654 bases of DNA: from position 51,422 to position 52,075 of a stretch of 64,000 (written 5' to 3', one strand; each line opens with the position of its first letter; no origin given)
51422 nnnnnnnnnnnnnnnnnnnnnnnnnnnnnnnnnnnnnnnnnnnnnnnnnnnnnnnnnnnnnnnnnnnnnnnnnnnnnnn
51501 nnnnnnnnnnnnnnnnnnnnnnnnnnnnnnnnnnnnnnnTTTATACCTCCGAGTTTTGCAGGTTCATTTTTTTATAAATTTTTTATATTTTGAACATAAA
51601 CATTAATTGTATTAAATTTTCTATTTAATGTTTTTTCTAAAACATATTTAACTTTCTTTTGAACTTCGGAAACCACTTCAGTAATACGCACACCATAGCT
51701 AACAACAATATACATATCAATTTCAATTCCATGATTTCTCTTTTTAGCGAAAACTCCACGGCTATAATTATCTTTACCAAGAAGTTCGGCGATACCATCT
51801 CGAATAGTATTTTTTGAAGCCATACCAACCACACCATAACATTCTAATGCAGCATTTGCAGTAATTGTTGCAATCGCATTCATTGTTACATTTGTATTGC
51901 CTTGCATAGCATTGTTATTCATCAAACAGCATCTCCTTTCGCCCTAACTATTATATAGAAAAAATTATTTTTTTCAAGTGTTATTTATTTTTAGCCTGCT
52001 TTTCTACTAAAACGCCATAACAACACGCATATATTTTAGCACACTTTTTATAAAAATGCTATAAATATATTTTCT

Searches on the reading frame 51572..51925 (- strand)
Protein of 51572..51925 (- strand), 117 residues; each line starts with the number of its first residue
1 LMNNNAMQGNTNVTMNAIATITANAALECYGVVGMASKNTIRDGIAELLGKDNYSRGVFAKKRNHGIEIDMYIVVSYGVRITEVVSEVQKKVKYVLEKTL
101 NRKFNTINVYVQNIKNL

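Call 53: search_protein_families(library=pfam, proteins=[window:51572-51925:-], max_evalue=0.00001)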
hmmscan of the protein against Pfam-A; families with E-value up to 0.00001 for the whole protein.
window:51572-51925:- (117 aa): 1 family
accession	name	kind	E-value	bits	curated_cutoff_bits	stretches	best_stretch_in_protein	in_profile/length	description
PF03780.18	Asp23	-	3.3e-27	95.5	28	1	8-115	2-108/108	Asp23 family, cell envelope-related function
